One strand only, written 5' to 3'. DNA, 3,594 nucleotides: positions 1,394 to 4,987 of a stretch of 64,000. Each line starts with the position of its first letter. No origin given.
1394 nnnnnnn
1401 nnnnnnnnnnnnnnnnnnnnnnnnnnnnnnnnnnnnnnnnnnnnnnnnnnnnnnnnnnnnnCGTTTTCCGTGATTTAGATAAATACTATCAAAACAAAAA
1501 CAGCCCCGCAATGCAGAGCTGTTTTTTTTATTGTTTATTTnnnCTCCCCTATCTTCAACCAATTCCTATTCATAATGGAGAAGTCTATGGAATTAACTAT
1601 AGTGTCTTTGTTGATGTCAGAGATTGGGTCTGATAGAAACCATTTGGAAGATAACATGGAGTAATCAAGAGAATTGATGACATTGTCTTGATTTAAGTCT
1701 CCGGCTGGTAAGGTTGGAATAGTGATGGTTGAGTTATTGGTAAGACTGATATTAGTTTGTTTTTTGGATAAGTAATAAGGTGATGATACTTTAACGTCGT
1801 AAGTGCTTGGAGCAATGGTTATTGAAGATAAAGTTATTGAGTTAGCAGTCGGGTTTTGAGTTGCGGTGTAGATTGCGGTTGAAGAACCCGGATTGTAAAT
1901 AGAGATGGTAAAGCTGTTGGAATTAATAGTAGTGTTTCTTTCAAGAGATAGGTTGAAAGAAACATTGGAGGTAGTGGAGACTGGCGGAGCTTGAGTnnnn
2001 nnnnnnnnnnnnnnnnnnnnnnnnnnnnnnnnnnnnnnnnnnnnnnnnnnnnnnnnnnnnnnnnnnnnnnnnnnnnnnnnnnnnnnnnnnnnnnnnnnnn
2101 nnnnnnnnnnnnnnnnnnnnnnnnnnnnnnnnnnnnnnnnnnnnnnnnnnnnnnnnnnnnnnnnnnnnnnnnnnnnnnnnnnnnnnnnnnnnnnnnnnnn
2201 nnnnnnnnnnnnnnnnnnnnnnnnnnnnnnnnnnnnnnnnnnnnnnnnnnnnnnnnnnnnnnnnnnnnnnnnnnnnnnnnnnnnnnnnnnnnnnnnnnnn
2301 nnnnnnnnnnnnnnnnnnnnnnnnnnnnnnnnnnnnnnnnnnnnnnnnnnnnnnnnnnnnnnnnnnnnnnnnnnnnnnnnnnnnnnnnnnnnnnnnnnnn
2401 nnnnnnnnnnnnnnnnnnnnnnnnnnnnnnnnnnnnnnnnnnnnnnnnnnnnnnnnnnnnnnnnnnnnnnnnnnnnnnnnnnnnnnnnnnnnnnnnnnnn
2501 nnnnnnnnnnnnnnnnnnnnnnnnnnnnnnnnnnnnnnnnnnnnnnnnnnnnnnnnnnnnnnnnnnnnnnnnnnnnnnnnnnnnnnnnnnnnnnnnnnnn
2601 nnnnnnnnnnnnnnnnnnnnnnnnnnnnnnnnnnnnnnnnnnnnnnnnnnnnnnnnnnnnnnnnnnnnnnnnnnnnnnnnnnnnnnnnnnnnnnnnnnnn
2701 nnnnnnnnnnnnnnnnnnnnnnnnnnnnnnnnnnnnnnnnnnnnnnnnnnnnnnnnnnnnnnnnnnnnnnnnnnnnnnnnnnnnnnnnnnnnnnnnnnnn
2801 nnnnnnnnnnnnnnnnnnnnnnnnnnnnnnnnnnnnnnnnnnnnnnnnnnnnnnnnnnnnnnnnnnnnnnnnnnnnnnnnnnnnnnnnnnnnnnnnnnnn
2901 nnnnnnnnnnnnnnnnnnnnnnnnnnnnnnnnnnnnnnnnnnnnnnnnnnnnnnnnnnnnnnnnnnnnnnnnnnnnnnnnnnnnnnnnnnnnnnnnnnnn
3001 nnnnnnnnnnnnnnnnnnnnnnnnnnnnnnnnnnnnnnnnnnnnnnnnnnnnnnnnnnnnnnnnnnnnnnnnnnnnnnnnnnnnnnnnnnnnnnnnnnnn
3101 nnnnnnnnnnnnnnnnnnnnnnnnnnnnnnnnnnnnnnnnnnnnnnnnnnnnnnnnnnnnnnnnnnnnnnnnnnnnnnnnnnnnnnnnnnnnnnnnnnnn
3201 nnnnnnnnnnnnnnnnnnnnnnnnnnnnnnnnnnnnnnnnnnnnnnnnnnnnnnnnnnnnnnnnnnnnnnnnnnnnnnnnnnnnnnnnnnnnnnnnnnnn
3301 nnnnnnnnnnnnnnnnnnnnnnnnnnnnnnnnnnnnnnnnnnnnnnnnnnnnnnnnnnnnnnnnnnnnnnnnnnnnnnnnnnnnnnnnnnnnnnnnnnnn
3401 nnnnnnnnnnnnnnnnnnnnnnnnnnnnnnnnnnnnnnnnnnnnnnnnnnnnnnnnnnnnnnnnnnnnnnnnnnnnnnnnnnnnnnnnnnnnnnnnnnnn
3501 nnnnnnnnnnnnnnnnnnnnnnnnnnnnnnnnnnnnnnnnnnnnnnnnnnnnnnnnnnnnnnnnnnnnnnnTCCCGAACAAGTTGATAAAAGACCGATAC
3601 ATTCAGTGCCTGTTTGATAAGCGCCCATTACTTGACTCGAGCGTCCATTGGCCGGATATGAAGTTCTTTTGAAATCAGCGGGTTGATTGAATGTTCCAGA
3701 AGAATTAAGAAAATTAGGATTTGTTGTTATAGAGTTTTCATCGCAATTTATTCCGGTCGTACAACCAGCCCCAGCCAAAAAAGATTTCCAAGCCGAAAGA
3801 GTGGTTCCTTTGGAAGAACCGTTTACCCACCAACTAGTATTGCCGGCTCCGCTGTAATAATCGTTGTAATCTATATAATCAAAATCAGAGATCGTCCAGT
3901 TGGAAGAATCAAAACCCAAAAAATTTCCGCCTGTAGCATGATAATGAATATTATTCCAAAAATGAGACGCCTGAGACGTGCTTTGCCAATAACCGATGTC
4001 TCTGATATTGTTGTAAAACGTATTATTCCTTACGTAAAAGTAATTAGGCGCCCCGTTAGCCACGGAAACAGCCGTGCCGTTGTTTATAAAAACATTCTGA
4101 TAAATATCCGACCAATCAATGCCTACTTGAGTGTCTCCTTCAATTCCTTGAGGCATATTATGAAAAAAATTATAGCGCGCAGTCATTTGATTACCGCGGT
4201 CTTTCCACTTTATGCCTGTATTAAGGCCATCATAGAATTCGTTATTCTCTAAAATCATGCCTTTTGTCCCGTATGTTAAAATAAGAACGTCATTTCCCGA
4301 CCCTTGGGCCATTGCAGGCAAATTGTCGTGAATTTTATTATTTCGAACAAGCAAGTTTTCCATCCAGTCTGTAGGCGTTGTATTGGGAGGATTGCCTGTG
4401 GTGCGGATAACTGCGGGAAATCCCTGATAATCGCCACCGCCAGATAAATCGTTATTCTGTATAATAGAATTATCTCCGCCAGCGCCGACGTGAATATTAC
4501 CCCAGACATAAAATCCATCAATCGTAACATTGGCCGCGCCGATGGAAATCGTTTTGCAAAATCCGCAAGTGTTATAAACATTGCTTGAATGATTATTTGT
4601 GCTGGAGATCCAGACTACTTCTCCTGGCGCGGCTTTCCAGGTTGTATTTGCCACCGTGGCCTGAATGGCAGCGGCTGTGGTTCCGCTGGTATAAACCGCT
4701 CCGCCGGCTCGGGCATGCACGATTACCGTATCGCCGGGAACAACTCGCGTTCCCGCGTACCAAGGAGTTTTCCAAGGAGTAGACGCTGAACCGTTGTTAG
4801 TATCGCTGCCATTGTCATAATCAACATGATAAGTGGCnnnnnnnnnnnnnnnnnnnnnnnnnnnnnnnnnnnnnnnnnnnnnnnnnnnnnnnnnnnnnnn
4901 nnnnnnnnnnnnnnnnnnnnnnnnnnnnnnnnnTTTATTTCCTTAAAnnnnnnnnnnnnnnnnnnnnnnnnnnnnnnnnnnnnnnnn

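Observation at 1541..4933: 1130-aa secreted beta-helix / FN3 / lectin protein with a dockerin-like C-terminus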

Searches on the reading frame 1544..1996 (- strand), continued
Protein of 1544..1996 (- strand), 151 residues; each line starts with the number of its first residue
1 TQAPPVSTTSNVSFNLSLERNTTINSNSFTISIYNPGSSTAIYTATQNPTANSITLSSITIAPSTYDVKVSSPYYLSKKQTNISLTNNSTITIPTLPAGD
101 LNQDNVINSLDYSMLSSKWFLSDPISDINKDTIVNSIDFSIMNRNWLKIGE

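Call 81: search_protein_families(library=pfam, proteins=[L016:1035-3974:+, L023:1-2256:+, L013:2026-6312:+, L017:3820-6279:+, L007:2-2944:+, L004:1508-3397:+, L027:4228-6444:+, L021:3538-6177:+, L021:6199-8514:+, L002:5644-6432:+], max_evalue=0.0001)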
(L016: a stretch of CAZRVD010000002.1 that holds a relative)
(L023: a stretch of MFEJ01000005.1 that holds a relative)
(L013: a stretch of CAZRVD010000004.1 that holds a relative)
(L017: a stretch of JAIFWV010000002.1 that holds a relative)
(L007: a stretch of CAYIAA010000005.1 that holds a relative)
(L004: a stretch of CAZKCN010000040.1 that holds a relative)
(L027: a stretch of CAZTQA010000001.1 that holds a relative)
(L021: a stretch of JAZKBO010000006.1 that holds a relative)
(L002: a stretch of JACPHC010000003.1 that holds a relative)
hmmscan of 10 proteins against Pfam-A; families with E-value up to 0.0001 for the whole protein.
L016:1035-3974:+ (980 aa): 2 families
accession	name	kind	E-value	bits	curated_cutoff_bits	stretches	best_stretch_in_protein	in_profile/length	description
PF13385.13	Laminin_G_3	-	1.6e-22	80.7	27.6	1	649-815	1-150/151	Concanavalin A-like lectin/glucanases superfamily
PF00404.24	Dockerin_1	-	4.2e-08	33.7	22.9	1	929-973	2-53/57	Dockerin type I domain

L023:1-2256:+ (752 aa): 1 family
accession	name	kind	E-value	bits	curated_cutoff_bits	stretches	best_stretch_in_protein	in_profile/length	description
PF00404.24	Dockerin_1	-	7.1e-06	26.6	22.9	1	699-743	2-53/57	Dockerin type I domain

L013:2026-6312:+ (1429 aa): 3 families
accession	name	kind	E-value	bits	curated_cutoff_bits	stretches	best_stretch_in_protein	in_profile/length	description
PF17957.7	Big_7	-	1.9e-54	182.6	24.1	3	244-312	1-70/70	Bacterial Ig domain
PF19077.6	Big_13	-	1.9e-12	48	27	0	289-331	55-100/102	Bacterial Ig-like domain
PF00404.24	Dockerin_1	-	6.7e-05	23.5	22.9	0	1376-1422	2-55/57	Dockerin type I domain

L017:3820-6279:+ (820 aa): 1 family
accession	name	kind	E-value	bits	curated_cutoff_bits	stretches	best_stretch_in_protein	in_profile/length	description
PF00404.24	Dockerin_1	-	5e-06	27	22.9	1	768-813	2-54/57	Dockerin type I domain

L007:2-2944:+ (981 aa): 2 families
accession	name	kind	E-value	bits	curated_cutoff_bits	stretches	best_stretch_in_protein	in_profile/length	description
PF17957.7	Big_7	-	3.7e-22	79.2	24.1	1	500-566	1-70/70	Bacterial Ig domain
PF00404.24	Dockerin_1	-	1.1e-08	35.5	22.9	1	924-974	1-54/57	Dockerin type I domain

L004:1508-3397:+ (630 aa): 1 family
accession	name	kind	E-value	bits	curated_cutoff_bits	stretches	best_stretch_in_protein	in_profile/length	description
PF00404.24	Dockerin_1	-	1.4e-07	32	22.9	1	577-623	1-54/57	Dockerin type I domain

L027:4228-6444:+ (739 aa): 1 family
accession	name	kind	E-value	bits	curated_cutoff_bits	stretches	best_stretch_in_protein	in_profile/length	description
PF10342.15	Kre9_KNH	-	9.7e-09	36.3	24.6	1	446-526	1-92/94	Kre9/KNH-like N-terminal Ig-like domain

L021:3538-6177:+ (880 aa): 1 family
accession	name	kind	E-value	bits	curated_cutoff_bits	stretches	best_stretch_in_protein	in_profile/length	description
PF00404.24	Dockerin_1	-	1.3e-08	35.3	22.9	1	827-873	1-54/57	Dockerin type I domain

L021:6199-8514:+ (772 aa): 1 family
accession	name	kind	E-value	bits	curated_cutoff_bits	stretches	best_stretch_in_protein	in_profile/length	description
PF00404.24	Dockerin_1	-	3.2e-09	37.3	22.9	1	718-764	1-54/57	Dockerin type I domain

L002:5644-6432:+ (263 aa): 2 families
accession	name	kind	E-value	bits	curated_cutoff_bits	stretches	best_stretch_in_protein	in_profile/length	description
PF00404.24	Dockerin_1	-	6.6e-08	33.1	22.9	1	210-256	1-54/57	Dockerin type I domain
PF00041.27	fn3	-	5.4e-07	30.2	25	1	31-100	15-74/84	Fibronectin type III domain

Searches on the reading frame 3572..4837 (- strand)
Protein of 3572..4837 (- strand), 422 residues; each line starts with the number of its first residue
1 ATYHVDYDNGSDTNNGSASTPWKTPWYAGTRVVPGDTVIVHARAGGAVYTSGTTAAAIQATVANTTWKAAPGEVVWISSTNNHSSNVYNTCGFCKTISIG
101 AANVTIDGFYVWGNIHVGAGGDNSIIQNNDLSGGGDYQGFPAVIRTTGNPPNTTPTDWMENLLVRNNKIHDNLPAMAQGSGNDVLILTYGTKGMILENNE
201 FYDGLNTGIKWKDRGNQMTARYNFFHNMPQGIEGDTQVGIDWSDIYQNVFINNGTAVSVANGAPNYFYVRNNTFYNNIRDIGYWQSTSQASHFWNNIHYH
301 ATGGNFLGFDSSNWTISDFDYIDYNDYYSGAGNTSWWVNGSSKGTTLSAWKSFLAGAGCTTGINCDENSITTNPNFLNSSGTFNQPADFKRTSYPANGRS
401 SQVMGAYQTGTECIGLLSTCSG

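Call 11: find_homologous_proteins(query=window:3572-4837:-)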
Query seq(422 aa) (422 aa): 35 proteins with E <= 0.001 among 5284 candidates.
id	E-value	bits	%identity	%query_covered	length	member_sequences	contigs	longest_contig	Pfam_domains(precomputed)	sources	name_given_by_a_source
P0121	4.4e-144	499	57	99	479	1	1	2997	PF13229.13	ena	-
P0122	5.7e-125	436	51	98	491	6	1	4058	PF13229.13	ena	-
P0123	3.8e-124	433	52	99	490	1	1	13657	-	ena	-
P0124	1.9e-108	382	45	99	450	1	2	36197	PF13229.13,PF22842.4,PF05048.20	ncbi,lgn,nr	ncbi:MAG: right-handed parallel beta-helix repeat-containing protein [Acidobacteria bacterium]|nr:ri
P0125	3.5e-108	381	47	98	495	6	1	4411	-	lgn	-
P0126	1.7e-104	369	49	84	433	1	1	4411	PF13229.13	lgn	-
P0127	2.9e-102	361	45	99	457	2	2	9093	PF13229.13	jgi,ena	-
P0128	3.3e-102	361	49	84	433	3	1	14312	PF13229.13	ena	-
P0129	4.3e-91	324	43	91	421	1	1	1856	PF13229.13,PF05048.20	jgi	jgi:hypothetical protein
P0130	1.2e-51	194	39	98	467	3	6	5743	PF13229.13,PF22842.4,PF05048.20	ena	-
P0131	9.6e-45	172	35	100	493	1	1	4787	PF13229.13,PF22842.4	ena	-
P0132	7.3e-39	152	34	99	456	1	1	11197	PF13229.13,PF22842.4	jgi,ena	jgi:hypothetical protein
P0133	3.8e-37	147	31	99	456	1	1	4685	PF13229.13,PF22842.4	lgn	-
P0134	1.7e-34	138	36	96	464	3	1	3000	PF13229.13,PF22842.4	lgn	-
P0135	1.5e-33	135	33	98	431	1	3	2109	PF13229.13,PF22842.4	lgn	-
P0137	9.8e-33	132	33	96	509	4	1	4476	PF13229.13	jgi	-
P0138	1.6e-30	125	35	76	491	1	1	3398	PF22842.4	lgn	-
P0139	2.0e-30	124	33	96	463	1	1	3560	PF13229.13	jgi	jgi:hypothetical protein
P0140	9.2e-29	119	32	93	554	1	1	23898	PF13229.13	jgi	jgi:hypothetical protein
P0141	1.1e-28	119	33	93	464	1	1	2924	PF13229.13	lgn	-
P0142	1.3e-28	118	34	98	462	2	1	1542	PF13229.13,PF05048.20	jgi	jgi:parallel beta-helix repeat protein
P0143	1.0e-27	115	32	95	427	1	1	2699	PF13229.13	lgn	-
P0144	1.5e-27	115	32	98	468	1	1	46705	PF13229.13,PF22842.4,PF05048.20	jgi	jgi:Right handed beta helix region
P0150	1.2e-17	82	32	74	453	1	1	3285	PF13229.13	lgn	-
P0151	7.4e-15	73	31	79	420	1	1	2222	PF13229.13,PF22842.4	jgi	jgi:hypothetical protein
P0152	4.6e-14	70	34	60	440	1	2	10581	PF13229.13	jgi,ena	jgi:hypothetical protein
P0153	6.2e-13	67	28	98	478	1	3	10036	PF22842.4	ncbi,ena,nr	ncbi:MAG TPA: hypothetical protein DEA46_00715 [Candidatus Moranbacteria bacterium]|nr:hypothetical 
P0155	7.4e-8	50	24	98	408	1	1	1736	PF13229.13,PF07602.18,PF22842.4,PF05048.20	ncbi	ncbi:MAG: right-handed parallel beta-helix repeat-containing protein [Nitrososphaera sp.]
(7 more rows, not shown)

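Call 12: search_solved_structures(query=window:3572-4837:-, max_evalue=10)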
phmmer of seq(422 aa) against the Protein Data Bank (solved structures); distinct sequences matched with E-value up to 10: 4.
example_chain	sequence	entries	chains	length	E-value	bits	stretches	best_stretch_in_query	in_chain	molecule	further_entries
5a1n_A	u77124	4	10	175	0.66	12.2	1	251-357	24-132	BIFUNCTIONAL GLUTAMATE/PROLINE--TRNA LIGASE | Glutamate--tRNA ligase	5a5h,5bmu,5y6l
1wly_A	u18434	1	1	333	2.3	10.4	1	31-94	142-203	2-haloacrylate reductase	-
5ux1_A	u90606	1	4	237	2.8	10.2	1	57-102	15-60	tRNA-(MS(2)IO(6)A)-hydroxylase-like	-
9vxk_A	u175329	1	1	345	2.8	10.1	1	10-49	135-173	Oxidoreductase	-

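Call 24: predict_structure(alignment_id=A1)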
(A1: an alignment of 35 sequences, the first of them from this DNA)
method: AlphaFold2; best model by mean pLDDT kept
length: 422 residues; sequences in the alignment: 35
mean_pLDDT: 92.5   pTM: 0.93
mean pLDDT of the five models: 92.5, 91.9, 91.9, 91.3, 90.5
residues with pLDDT >= 90: 320; 70-90: 90; 50-70: 11; < 50: 1
segments of 3 or more residues with pLDDT < 50: none
pLDDT, mean of each block of 10 residues (from residue 1): 98 98 98 99 98 91 99 97 93 92 99 96 98 86 89 82 98 86 92 98 97 93 98 89 97 95 87 97 74 96 88 82 95 90 95 90 84 91 90 92 94 92 58
secondary structure, 60 per line:
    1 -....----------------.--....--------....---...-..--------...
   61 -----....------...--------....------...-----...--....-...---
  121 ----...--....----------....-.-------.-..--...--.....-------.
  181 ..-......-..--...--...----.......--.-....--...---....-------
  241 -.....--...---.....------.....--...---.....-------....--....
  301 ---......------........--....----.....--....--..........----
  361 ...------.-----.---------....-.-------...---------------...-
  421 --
elements in order: E2-5 H25-28 E37-40 E58-60 E66-69 E76-78 H87-90 E97-99 E105-107 E110-113 E115-117 E125-127 E130-133 E144-147 E163-165 E168-172 E184-189 E195-197 E200-202 E207-213 E218-221 E224-226 E230-233 E242-246 E249-251 E255-259 E266-270 E273-275 E279-283 E291-294 E297-300 E304-309 E319-323 E326-329 E334-338 E341-344 H347-356 H386-389

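Call 31: fold_search(model_id=the predicted structure, library=pdb)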
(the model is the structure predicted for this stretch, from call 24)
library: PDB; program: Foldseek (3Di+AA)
matches with E <= 10: 338; with E <= 0.001: 14
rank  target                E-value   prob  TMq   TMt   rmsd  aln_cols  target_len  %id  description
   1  7v6i_A                1.3e-07  1.00  0.47  0.35  11.3       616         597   14  Crystal structure of lacto-N-biosidase BsaX from Bifidobacterium saguini, lacto-N-biose complex (released 2022-02-09)
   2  7v6m_A                1.9e-06  1.00  0.47  0.37   8.3       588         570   13  Crystal structure of lacto-N-biosidase TnX from Tynzenella nexilis, lacto-N-biose complex (released 2022-02-09)
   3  5gqc_A                4.1e-06  1.00  0.42  0.32  10.0       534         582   14  Crystal structure of lacto-N-biosidase LnbX from Bifidobacterium longum subsp. longum, ligand-free form (released 2017-04-19)
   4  6kqs_A                5.0e-06  1.00  0.47  0.34   9.2       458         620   11  Crystal Structure of GH136 lacto-N-biosidase from Eubacterium ramulus - selenomethionine derivative (released 2020-06-10)
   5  8wm1_A                1.1e-05  1.00  0.42  0.39  13.3       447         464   16  DHS dehydratase (released 2024-10-02)
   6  5gqc_D                1.2e-05  1.00  0.44  0.34   9.5       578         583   13  Crystal structure of lacto-N-biosidase LnbX from Bifidobacterium longum subsp. longum, ligand-free form (released 2017-04-19)
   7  3vst_A                1.6e-05  1.00  0.45  0.31   8.1       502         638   14  The complex structure of XylC with Tris (released 2013-02-27)
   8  1ru4                  3.2e-05  1.00  0.52  0.55   7.9       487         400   14  Crystal structure of pectate lyase Pel9A (released 2004-04-13)
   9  5olq_A                3.8e-05  1.00  0.43  0.43   8.5       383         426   14  Rhamnogalacturonan lyase (released 2017-11-29)
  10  6kqt_A                1.0e-04  1.00  0.50  0.36   7.9       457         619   11  Crystal Structure of GH136 lacto-N-biosidase from Eubacterium ramulus - native protein (released 2020-06-10)
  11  5olr_A                2.0e-04  1.00  0.44  0.44   7.7       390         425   12  Rhamnogalacturonan lyase (released 2017-11-29)
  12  5olr_C                2.7e-04  1.00  0.39  0.38  11.3       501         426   12  Rhamnogalacturonan lyase (released 2017-11-29)
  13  5olq_C                3.4e-04  1.00  0.30  0.29  11.5       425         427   13  Rhamnogalacturonan lyase (released 2017-11-29)
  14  9rkv_M                4.9e-04  1.00  0.29  0.23  12.0       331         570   17  Agrobacterium phage 7-7-1 tail fibers (released 2025-12-10)
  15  9rkv_O                1.2e-03  1.00  0.38  0.29   8.0       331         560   16  Agrobacterium phage 7-7-1 tail fibers (released 2025-12-10)
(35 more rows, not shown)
